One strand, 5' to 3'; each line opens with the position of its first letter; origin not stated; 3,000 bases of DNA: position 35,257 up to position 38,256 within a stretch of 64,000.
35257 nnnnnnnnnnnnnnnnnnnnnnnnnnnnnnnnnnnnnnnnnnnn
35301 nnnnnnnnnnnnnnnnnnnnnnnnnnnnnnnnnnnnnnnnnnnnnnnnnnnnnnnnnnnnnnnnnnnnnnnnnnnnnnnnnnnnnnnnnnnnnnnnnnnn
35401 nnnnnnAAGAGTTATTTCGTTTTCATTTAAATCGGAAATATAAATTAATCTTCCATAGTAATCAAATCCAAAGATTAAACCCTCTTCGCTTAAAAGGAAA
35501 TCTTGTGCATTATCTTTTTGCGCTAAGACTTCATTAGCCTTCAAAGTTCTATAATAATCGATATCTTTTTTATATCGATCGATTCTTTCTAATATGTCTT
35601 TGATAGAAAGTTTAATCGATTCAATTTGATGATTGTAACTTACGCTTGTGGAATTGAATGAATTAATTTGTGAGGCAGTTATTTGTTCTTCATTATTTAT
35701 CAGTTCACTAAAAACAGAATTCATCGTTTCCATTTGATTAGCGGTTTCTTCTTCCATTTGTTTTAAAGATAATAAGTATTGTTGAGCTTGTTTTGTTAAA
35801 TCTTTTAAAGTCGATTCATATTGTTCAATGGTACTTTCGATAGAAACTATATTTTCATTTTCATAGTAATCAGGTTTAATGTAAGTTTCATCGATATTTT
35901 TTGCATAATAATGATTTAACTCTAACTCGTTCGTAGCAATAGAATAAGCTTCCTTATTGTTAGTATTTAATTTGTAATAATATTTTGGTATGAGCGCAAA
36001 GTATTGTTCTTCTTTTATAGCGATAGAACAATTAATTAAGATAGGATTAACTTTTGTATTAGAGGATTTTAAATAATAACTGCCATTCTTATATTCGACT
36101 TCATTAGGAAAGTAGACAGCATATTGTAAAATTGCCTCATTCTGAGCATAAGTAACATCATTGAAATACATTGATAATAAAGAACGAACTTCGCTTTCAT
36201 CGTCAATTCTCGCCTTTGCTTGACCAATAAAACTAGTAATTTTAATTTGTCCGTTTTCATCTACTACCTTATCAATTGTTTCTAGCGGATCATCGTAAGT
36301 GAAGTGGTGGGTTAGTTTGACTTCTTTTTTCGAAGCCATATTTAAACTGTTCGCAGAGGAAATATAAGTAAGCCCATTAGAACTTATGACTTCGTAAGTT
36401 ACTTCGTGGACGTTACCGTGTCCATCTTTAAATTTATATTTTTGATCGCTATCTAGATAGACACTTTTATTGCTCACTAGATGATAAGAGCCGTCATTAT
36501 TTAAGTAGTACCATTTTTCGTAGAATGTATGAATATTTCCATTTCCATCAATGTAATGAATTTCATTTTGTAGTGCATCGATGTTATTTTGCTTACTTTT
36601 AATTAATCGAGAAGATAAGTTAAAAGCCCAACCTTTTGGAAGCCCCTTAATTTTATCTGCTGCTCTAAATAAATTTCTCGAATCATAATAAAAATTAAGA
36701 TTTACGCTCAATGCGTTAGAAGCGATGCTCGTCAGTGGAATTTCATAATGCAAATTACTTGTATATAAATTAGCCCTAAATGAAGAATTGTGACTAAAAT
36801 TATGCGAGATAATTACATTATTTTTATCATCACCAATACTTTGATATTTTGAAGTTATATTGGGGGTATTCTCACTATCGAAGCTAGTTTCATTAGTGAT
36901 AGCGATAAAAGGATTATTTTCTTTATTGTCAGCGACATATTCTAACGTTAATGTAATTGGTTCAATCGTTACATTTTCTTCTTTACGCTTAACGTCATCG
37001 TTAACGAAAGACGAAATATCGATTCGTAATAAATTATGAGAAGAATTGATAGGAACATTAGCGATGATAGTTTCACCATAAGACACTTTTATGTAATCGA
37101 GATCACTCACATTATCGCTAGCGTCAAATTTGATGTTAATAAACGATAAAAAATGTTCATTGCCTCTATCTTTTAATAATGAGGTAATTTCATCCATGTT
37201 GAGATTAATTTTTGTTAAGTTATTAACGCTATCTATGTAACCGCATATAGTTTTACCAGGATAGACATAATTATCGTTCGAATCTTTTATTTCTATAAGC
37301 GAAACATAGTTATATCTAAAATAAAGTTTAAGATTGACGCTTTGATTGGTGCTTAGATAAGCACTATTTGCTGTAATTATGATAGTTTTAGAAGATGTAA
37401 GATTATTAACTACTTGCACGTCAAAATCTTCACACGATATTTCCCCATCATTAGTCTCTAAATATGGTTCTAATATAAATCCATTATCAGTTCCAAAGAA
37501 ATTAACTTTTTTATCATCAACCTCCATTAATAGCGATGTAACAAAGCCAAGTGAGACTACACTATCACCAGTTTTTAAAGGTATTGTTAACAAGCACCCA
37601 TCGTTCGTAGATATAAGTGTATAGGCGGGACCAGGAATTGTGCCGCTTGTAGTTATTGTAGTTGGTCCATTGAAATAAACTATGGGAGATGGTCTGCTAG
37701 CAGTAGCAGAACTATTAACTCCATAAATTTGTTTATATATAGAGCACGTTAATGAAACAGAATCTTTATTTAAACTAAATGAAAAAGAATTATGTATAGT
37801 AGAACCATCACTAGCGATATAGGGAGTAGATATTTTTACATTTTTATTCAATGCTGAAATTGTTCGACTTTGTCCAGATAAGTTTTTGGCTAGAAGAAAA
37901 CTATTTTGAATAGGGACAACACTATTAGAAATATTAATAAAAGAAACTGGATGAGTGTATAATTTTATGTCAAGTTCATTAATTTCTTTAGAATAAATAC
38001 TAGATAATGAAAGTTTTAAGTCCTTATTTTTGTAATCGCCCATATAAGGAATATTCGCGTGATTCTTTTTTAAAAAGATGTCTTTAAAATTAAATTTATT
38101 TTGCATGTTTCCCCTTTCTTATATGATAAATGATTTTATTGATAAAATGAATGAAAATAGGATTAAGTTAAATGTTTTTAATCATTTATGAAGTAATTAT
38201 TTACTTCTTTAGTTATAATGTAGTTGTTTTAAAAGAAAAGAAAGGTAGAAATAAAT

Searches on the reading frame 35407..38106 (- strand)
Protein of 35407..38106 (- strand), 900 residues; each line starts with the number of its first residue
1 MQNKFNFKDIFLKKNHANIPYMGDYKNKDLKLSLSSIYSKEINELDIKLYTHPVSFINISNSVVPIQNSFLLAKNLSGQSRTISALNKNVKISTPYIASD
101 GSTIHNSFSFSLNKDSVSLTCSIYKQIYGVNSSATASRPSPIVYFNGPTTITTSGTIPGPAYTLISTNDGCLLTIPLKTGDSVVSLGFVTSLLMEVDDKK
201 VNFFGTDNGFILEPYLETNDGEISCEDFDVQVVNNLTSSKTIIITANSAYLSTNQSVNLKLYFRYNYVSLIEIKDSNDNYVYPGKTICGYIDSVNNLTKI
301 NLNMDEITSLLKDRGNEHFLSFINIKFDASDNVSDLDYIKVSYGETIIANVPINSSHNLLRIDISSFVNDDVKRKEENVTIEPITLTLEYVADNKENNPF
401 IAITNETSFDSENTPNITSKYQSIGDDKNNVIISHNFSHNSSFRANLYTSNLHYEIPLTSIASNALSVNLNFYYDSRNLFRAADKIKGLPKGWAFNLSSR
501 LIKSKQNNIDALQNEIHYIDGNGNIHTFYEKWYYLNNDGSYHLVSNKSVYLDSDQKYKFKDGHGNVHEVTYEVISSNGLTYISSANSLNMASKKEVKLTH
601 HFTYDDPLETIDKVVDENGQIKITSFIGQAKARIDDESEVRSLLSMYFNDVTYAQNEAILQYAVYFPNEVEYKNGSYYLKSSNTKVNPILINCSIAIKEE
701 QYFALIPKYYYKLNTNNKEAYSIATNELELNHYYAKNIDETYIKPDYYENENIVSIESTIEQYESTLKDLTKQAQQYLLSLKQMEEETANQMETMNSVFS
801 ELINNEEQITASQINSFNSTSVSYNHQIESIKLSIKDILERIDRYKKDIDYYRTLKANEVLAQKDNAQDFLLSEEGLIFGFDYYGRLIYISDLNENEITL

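Call 80: search_solved_structures(query=window:35407-38106:-, max_evalue=1)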
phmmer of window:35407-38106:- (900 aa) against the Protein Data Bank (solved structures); distinct sequences matched with E-value up to 1: 0.

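Call 81: search_protein_families(library=phrogs, proteins=[window:35407-38106:-], max_evalue=0.01)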
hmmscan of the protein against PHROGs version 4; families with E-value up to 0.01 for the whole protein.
window:35407-38106:- (900 aa): 0 families
